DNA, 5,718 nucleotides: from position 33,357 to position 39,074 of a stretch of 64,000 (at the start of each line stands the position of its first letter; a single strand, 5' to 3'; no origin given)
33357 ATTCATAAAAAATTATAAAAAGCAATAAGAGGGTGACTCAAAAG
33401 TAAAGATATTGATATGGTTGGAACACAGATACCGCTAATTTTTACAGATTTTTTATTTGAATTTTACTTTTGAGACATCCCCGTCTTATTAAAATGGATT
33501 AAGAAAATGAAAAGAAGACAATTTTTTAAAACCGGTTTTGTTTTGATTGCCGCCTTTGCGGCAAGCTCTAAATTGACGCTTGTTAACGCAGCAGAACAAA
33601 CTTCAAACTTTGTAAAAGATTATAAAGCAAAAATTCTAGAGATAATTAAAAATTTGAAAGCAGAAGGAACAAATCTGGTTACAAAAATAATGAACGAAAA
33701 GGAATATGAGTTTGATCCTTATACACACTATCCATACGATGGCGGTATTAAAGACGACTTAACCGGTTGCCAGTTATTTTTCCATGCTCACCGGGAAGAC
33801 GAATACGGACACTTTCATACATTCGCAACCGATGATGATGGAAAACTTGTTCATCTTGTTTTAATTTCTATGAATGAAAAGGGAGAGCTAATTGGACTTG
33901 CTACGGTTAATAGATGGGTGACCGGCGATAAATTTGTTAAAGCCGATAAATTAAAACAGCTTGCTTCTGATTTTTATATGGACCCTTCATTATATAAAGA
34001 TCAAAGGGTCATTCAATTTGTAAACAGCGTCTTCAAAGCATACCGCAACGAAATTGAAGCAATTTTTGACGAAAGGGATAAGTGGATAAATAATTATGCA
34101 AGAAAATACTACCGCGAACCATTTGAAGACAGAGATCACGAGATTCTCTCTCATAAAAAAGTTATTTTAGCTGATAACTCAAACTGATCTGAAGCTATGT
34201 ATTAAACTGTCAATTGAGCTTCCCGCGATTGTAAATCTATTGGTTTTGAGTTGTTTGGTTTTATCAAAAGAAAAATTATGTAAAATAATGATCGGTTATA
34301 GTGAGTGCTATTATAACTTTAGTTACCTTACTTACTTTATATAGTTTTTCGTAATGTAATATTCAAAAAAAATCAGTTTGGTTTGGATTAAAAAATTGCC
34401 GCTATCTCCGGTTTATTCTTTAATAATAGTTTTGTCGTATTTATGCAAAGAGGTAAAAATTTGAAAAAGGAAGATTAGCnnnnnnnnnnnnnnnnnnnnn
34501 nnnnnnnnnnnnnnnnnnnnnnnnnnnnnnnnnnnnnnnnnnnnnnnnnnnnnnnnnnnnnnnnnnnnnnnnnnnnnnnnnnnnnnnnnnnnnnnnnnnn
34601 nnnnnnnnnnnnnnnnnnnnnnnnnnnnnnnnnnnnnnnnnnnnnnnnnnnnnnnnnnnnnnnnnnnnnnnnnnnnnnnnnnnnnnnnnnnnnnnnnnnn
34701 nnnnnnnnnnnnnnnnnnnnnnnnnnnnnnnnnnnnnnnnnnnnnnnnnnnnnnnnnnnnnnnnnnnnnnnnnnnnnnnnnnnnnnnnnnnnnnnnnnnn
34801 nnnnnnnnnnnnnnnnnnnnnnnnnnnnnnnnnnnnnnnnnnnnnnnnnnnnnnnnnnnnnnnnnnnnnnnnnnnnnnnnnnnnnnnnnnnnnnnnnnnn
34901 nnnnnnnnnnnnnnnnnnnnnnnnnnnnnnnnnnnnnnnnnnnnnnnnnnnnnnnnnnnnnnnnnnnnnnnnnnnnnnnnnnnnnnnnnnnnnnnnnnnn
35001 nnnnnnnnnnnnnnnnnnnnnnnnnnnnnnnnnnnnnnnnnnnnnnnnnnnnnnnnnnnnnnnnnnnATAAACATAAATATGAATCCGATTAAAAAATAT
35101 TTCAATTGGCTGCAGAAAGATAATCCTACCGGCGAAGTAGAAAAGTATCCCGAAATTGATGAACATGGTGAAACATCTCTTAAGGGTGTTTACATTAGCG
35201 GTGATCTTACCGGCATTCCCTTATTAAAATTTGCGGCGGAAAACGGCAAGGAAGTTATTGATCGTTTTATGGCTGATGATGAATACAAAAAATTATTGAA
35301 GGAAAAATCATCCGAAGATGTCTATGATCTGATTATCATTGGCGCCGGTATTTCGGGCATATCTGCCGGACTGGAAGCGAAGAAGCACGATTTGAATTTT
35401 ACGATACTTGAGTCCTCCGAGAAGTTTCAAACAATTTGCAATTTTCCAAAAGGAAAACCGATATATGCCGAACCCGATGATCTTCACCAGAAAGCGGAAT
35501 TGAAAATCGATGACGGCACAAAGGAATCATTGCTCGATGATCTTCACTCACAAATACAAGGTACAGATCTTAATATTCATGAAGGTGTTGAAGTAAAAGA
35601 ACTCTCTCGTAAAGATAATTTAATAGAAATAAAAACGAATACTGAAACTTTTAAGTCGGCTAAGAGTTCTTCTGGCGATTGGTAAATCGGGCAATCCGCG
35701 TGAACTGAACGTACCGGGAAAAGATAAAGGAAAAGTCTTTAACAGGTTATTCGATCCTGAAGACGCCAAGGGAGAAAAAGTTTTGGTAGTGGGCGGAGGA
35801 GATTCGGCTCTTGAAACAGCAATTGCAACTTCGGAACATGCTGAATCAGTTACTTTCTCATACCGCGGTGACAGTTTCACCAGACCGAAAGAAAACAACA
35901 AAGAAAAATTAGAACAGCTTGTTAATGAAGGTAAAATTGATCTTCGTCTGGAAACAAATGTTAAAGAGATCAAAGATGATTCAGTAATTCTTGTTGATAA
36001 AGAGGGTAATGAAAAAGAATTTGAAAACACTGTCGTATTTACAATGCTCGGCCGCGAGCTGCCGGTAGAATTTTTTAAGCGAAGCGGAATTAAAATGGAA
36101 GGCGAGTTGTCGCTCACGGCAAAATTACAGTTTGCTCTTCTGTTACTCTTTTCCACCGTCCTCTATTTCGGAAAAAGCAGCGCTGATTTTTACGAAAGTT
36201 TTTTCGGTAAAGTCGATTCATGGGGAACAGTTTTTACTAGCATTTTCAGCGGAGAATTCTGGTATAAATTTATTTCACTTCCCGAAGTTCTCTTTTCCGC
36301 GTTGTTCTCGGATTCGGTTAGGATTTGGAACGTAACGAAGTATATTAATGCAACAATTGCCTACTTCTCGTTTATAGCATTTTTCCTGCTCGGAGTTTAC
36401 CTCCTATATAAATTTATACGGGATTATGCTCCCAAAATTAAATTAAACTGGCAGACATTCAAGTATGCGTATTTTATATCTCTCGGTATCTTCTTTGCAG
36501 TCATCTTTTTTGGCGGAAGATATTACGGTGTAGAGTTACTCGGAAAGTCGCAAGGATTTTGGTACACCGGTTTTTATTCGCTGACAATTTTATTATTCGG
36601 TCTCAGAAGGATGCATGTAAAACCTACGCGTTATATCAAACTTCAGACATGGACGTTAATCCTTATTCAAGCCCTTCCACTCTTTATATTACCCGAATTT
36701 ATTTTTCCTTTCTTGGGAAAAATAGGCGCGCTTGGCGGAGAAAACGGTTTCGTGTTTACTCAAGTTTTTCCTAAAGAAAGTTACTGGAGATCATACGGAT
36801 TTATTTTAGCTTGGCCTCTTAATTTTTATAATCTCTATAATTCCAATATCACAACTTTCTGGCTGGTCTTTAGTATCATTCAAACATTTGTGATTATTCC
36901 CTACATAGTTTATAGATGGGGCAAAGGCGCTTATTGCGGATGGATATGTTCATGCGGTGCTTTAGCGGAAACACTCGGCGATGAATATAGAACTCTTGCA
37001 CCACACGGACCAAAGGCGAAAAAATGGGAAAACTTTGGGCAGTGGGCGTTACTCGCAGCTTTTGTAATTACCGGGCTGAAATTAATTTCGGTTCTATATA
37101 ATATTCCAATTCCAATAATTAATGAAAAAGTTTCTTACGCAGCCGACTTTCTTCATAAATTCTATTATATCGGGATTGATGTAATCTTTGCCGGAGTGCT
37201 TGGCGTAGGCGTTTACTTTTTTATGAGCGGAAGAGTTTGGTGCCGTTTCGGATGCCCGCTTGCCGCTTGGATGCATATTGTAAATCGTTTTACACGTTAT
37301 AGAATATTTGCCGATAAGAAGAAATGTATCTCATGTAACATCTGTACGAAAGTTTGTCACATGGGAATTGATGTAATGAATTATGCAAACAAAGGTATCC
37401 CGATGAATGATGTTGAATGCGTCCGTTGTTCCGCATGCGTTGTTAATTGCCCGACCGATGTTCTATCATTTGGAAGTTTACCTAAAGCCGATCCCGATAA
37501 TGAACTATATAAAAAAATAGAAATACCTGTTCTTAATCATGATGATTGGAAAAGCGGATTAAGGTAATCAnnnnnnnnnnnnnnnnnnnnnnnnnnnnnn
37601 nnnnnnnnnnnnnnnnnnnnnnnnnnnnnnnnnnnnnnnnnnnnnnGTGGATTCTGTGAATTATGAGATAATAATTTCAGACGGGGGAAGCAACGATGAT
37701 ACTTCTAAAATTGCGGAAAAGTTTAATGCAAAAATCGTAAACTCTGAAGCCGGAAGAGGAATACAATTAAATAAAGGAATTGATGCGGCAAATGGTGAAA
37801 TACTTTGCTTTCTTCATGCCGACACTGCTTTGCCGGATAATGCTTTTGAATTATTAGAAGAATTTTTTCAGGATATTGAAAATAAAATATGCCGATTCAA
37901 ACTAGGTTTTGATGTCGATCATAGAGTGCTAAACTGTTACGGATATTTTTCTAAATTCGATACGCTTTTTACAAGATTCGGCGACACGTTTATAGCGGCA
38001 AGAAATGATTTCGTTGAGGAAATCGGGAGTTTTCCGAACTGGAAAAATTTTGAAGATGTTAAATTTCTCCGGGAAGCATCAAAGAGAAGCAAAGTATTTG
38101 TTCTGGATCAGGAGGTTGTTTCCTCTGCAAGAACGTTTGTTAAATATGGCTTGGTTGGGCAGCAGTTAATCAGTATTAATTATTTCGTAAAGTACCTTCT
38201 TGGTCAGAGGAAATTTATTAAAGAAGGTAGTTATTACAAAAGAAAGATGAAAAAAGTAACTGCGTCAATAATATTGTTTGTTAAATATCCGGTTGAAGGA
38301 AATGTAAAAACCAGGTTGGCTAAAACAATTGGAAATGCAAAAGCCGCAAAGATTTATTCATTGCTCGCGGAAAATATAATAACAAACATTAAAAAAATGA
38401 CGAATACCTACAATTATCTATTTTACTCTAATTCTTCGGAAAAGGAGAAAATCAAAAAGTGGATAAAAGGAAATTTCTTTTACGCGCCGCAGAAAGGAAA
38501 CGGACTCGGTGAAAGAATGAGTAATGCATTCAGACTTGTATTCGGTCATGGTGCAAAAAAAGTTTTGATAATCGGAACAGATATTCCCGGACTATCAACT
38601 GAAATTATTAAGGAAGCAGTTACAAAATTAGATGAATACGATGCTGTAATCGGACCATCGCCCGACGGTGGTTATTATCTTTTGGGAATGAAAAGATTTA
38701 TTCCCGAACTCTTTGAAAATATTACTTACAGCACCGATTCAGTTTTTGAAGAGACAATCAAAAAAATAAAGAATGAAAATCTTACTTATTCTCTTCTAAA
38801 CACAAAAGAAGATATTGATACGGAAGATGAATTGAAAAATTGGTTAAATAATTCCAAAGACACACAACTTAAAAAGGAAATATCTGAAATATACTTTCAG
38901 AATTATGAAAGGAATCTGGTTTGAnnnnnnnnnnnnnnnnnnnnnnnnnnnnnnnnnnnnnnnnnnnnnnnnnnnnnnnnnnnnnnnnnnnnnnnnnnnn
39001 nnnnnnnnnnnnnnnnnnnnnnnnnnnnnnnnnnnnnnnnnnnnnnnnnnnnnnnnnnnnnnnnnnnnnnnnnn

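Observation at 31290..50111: Five-promoter regulon defined by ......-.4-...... at a fixed class II (about -41.5) position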

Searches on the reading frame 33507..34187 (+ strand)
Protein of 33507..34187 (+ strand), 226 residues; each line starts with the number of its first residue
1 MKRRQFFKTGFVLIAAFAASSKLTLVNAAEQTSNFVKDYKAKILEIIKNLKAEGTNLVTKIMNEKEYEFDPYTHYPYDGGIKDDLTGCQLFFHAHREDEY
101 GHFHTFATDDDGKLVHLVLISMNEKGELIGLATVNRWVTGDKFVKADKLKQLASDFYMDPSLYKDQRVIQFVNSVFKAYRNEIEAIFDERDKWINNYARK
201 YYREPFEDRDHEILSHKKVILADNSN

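Call 6: search_protein_families(library=pfam, proteins=[window:33507-34187:+], max_evalue=0.01)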
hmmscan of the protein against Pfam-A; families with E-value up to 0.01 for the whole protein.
window:33507-34187:+ (226 aa): 1 family
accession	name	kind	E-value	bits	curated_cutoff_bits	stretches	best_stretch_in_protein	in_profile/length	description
PF22308.1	DUF6969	-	7.2e-40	137.2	27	1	39-218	3-200/201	Domain of unknown function (DUF6969)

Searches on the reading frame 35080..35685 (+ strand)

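Call 9: search_protein_families(library=pfam, proteins=[window:35080-35685:+], max_evalue=0.01)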
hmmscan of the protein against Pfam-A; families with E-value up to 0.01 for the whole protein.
window:35080-35685:+ (201 aa): 7 families
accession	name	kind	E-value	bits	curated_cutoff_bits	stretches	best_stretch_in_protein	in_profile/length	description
PF13738.12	Pyr_redox_3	-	2.5e-11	43.8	30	1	85-194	1-126/305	Pyridine nucleotide-disulphide oxidoreductase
PF07992.20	Pyr_redox_2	-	1.8e-07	31.3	26.1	1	82-116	1-31/291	Pyridine nucleotide-disulphide oxidoreductase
PF00890.30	FAD_binding_2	-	8.4e-05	22.4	20.4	1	83-117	1-35/414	FAD binding domain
PF03486.20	HI0933_like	-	0.00019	21.4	50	0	83-116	2-35/244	HI0933-like protein Rossmann domain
PF13450.12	NAD_binding_8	-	0.00087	20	21.9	1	86-114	1-29/68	NAD(P)-binding Rossmann-like domain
PF01266.30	DAO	-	0.0011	19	27.9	1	83-113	1-31/353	FAD dependent oxidoreductase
PF01946.23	Thi4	-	0.0051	16.5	26.2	1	81-113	17-50/235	Thi4 family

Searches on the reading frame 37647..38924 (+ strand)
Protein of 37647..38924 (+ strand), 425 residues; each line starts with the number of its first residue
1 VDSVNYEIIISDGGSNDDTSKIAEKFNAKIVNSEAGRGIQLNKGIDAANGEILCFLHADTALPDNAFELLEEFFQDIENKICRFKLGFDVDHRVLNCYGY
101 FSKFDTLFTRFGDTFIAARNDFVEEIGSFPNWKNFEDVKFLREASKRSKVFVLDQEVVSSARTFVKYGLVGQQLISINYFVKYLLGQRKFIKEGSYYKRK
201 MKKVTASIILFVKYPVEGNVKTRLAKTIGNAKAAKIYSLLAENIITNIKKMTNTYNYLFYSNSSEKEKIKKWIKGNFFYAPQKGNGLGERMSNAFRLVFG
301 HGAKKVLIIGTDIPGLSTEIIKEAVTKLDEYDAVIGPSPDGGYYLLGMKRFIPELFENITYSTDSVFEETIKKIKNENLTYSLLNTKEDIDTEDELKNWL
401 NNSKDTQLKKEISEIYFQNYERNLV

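Call 9: search_protein_families(library=pfam, proteins=[window:37647-38924:+], max_evalue=0.01)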
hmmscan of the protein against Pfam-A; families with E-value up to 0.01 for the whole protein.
window:37647-38924:+ (425 aa): 4 families
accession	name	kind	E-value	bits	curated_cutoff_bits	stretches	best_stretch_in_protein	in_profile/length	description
PF09837.15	DUF2064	-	1.3e-34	119.1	25.8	1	247-363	4-120/120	Uncharacterized protein conserved in bacteria (DUF2064)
PF00535.33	Glycos_transf_2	-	1.5e-14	54.7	23.3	1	5-79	27-108/168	Glycosyl transferase family 2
PF01983.22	CofC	-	1.2e-08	34.9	22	1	284-413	72-196/217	Guanylyl transferase CofC like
PF20287.3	SH3DP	-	0.0077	16.3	25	0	215-269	25-78/122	SH3 fold domain associated with phage DNA polymerases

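Call 44: search_protein_families(library=ncbifam, max_evalue=0.001, proteins=[window:37647-38924:+])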
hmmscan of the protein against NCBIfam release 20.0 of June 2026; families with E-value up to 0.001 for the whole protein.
window:37647-38924:+ (425 aa): 9 families
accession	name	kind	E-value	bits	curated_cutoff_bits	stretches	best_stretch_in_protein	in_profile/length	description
TIGR04282.1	glyco_like_cofC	hypoth_equivalog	2.3e-62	210.2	134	1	208-396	1-189/189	TIGR04282 family arsenosugar biosynthesis glycosyltransferase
TIGR04283.1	glyco_like_mftF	equivalog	6.6e-44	150.1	182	1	5-188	28-213/221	TIGR04283 family arsenosugar biosynthesis glycosyltransferase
TIGR03552.1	F420_cofC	equivalog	7.8e-11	42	105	1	219-404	11-192/196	2-phospho-L-lactate guanylyltransferase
TIGR04009.1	wcaE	equivalog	8.5e-06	25.2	369.2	1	3-70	31-103/248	colanic acid biosynthesis glycosyltransferase WcaE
TIGR04182.1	glyco_TIGR04182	equivalog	1.7e-05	24.4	325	1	7-76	29-100/293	S-layer glycoprotein N-glycosyltransferase AglJ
NF010496.0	PRK13915.1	equivalog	2.2e-05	23.7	262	1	6-67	64-134/307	glucosyl-3-phosphoglycerate synthase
TIGR03937.1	PgaC_IcaA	equivalog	7e-05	21.9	422.3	1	4-75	73-151/407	poly-beta-1,6-N-acetyl-D-glucosamine synthase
NF050050.1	ProtGlycPglI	equivalog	9.7e-05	21.9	500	1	4-70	30-104/306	GalNAc(5)-diNAcBac-PP-undecaprenol beta-1,3-glucosyltransferase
NF007482.0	PRK10073.1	equivalog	0.00011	21.3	423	1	5-70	35-106/334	glycosyltransferase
